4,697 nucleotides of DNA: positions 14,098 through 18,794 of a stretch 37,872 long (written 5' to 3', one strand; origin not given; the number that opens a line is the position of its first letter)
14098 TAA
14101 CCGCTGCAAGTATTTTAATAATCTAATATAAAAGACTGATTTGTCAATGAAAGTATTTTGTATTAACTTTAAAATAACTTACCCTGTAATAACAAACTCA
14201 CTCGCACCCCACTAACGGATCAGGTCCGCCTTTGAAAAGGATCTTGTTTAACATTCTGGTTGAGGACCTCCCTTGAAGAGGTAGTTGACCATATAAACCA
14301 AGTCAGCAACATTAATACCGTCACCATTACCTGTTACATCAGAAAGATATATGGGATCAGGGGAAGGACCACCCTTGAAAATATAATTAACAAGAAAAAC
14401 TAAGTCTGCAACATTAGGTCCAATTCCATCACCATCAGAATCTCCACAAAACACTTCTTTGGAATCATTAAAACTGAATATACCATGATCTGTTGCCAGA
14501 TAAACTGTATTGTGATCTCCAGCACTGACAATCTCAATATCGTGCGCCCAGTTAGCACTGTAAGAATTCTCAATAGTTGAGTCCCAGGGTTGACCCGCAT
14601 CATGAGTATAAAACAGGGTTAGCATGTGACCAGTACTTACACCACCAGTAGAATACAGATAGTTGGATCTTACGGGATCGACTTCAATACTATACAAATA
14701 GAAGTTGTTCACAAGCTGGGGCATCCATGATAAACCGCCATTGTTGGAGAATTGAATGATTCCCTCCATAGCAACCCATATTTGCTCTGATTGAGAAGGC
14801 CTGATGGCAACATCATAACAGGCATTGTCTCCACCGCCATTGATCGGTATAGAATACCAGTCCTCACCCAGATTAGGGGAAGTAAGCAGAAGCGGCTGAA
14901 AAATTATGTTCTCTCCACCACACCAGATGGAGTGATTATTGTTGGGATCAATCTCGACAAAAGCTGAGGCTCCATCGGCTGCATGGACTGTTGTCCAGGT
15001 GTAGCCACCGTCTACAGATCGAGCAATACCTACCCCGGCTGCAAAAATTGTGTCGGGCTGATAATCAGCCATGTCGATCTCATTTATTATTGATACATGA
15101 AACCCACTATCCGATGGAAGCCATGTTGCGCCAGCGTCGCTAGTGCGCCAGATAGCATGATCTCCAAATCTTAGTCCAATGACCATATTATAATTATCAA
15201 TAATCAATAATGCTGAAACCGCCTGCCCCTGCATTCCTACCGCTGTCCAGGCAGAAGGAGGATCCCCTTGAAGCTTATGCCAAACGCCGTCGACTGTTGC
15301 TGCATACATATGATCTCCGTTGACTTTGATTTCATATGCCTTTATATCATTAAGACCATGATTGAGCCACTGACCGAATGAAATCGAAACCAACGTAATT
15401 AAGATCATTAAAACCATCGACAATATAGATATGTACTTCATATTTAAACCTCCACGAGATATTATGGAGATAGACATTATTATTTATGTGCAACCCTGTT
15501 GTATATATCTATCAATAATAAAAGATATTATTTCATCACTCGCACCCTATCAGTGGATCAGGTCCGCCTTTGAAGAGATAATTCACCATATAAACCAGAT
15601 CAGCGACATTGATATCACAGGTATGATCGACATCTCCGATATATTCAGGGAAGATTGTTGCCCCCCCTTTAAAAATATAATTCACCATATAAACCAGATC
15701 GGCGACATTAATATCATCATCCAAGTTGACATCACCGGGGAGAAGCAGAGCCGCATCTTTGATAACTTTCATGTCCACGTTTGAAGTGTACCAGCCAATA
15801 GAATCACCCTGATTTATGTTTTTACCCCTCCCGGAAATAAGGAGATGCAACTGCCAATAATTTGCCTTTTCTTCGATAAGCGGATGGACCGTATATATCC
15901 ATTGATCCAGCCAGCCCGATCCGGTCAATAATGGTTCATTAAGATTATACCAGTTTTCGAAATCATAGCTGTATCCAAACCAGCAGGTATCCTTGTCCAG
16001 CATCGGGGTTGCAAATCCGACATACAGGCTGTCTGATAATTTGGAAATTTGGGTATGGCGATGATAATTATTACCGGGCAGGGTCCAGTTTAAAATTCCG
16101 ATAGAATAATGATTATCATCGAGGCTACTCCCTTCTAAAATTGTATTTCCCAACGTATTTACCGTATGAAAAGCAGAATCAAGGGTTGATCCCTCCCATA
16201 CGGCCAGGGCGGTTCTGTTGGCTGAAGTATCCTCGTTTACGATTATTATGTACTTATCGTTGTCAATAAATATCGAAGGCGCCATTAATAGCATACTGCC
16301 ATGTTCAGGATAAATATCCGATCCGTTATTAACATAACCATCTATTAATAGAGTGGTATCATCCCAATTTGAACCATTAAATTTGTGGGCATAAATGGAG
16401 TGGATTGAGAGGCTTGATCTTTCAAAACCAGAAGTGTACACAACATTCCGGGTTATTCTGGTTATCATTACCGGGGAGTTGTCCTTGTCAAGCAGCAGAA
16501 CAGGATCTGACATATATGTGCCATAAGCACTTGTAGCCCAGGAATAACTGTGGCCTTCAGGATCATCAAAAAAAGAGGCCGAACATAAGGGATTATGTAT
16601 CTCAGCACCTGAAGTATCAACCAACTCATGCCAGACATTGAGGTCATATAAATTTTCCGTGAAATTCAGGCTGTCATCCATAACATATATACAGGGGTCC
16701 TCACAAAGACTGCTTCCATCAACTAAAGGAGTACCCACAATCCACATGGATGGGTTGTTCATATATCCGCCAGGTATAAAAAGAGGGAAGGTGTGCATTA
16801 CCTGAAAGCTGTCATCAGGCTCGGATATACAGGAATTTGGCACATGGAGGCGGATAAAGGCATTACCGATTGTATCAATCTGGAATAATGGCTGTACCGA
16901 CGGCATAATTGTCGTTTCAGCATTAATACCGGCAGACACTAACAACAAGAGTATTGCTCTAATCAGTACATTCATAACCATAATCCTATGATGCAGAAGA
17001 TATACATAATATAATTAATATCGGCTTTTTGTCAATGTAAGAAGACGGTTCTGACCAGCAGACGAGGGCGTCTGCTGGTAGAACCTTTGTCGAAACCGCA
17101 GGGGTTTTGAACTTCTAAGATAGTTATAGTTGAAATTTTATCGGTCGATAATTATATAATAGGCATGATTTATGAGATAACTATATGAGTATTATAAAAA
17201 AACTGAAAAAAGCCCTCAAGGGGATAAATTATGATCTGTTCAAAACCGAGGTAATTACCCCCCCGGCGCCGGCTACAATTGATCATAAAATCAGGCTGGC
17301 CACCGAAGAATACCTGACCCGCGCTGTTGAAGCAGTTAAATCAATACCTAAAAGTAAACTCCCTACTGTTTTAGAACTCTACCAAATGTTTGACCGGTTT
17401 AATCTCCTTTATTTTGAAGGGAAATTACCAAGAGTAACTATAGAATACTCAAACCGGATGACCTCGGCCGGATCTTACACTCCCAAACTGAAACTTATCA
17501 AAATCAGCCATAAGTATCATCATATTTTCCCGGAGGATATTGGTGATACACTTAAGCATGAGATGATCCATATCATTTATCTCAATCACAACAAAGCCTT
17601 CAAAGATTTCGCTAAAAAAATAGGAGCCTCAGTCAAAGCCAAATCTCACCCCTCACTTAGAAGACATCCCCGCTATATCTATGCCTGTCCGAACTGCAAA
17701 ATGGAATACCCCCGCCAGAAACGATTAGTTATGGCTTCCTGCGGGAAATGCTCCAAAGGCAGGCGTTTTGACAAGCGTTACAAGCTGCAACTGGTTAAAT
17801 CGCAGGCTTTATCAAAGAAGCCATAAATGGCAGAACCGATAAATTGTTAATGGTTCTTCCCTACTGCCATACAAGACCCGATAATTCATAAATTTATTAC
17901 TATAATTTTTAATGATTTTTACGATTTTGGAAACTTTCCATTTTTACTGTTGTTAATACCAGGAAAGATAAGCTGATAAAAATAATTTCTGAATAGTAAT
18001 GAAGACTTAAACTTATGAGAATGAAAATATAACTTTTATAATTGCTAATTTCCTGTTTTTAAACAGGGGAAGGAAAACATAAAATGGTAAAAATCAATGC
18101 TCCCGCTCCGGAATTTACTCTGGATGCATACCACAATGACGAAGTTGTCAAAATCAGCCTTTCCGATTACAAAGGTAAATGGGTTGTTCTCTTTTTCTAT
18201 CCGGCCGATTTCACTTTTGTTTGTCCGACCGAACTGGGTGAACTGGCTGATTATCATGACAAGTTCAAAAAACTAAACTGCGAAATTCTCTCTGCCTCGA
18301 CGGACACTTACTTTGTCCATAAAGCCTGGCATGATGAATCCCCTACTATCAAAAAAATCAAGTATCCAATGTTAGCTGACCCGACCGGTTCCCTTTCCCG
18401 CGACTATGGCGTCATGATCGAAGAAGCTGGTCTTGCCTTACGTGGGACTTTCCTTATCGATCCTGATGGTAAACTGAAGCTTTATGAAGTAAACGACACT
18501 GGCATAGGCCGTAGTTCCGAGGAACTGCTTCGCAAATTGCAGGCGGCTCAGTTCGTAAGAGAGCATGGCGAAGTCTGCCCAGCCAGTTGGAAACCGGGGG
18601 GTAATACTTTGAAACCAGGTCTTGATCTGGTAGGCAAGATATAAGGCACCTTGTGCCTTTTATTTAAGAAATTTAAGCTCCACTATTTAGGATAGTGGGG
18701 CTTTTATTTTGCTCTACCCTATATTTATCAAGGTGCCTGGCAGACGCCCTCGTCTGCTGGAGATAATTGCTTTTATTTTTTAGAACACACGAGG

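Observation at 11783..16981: Five secreted proteins share one duplicated dockerin-like tail, pointing to a non-cellulosomal display, assembly or sorting system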

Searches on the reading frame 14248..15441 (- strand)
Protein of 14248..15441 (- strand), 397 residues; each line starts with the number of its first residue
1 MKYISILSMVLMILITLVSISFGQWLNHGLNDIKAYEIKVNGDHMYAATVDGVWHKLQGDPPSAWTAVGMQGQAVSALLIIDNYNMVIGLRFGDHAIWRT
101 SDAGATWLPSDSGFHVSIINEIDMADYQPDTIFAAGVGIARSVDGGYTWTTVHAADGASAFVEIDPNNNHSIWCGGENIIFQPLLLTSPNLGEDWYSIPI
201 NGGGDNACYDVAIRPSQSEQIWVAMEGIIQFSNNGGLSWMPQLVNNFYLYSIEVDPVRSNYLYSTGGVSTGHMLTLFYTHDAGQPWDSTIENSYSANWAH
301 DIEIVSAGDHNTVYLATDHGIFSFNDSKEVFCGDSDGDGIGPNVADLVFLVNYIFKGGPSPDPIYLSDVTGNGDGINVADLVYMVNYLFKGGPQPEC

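Call 7: search_protein_families(library=pfam, proteins=[window:14248-15441:-], max_evalue=0.01)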
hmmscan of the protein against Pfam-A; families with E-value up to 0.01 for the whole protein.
window:14248-15441:- (397 aa): 2 families
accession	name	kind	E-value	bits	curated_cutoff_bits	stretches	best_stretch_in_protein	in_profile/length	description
PF15902.12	Sortilin-Vps10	-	6.7e-08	32.2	33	1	96-169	2-80/446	Sortilin, neurotensin receptor 3,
PF21471.3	Reelin_subrepeat-B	-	0.008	16.4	27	0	134-158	57-77/127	Reelin subrepeat B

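Call 8: search_protein_families(library=ncbifam, proteins=[window:14248-15441:-], max_evalue=0.01)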
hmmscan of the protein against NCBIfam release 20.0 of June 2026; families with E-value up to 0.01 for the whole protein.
window:14248-15441:- (397 aa): 1 family
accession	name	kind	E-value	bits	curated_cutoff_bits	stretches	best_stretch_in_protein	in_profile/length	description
NF045728.1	glycosyl_F510_1955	equivalog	3.1e-14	52.9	175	2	137-288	72-212/246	F510_1955 family glycosylhydrolase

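Call 72: search_solved_structures(query=window:14461-15441:-, max_evalue=1)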
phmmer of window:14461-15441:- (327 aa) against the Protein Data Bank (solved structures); distinct sequences matched with E-value up to 1: 5.
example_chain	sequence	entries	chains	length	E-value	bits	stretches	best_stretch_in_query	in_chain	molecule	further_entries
5zyg_A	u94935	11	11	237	0.63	12.3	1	252-321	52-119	LIPID-TRANSFER PROTEIN CERT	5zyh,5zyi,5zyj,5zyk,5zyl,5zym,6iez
5jjd_B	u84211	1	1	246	0.66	12.2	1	252-321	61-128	Collagen type IV alpha-3-binding protein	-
2e3m_A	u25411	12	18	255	0.7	12.1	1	252-321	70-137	Lipid-transfer protein CERT | Goodpasture antigen binding protein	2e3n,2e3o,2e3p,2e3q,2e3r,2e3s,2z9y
2z9z_A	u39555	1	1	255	0.7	12.1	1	252-321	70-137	Lipid-transfer protein CERT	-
2px9_A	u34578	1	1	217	0.74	12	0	20-77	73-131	SUMO-activating enzyme subunit 2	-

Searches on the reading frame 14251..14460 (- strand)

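Call 9: search_protein_families(library=pfam, proteins=[window:14251-14460:-], max_evalue=10)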
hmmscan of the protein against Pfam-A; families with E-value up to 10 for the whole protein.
seq(70 aa): 1 family
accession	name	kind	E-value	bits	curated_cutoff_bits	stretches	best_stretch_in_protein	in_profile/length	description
PF00404.24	Dockerin_1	-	0.0083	16.7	22.9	2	6-61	2-56/57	Dockerin type I domain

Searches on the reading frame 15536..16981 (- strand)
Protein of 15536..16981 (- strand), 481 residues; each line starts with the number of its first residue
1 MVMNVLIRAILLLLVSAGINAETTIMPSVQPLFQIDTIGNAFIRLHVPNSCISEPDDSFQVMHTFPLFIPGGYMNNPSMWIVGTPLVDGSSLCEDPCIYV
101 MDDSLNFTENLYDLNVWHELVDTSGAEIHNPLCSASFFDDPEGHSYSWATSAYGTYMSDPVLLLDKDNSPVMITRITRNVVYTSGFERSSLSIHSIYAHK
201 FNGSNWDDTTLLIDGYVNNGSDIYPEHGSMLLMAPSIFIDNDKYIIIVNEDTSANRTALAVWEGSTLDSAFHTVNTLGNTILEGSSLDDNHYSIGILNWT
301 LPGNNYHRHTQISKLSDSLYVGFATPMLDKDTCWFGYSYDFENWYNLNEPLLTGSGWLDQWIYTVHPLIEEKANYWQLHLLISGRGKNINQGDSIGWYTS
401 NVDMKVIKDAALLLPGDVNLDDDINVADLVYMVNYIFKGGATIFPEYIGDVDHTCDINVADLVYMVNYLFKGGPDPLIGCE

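Call 7: search_protein_families(library=pfam, proteins=[window:15536-16981:-], max_evalue=0.01)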
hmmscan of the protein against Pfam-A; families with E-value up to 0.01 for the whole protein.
window:15536-16981:- (481 aa): 0 families

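Call 8: search_protein_families(library=ncbifam, proteins=[window:15536-16981:-], max_evalue=0.01)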
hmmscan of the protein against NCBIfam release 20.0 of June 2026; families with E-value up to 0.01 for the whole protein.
window:15536-16981:- (481 aa): 0 families

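Call 70: search_solved_structures(query=window:15752-16981:-, max_evalue=1)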
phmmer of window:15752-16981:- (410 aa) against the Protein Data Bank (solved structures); distinct sequences matched with E-value up to 1: 0.

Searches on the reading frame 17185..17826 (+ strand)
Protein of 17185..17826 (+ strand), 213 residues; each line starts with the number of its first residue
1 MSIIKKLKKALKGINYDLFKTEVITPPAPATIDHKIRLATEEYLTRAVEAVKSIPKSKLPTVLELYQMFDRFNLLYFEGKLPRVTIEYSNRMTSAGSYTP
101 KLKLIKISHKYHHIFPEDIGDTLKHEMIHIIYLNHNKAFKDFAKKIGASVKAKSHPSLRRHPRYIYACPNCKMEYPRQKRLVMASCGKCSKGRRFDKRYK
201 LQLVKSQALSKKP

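Call 82: search_protein_families(library=pfam, proteins=[window:17185-17826:+], max_evalue=0.0001)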
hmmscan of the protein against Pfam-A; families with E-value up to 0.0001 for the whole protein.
window:17185-17826:+ (213 aa): 1 family
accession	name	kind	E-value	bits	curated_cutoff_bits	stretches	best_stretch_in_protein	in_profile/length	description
PF10263.15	SprT-like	-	2.9e-11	43.6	25.6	1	65-150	1-99/108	SprT-like family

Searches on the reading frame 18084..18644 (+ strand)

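Call 82: search_protein_families(library=pfam, proteins=[window:18084-18644:+], max_evalue=0.0001)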
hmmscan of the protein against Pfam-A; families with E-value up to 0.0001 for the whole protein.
window:18084-18644:+ (186 aa): 3 families
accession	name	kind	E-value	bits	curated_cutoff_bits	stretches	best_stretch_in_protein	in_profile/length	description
PF00578.27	AhpC-TSA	-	2.9e-42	144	26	1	4-132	1-122/124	AhpC/TSA family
PF08534.16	Redoxin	-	1.1e-20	74.4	26.6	1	5-138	3-135/148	Redoxin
PF10417.14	1-cysPrx_C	-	1.7e-07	31.5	21.1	1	154-177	1-28/41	C-terminal domain of 1-Cys peroxiredoxin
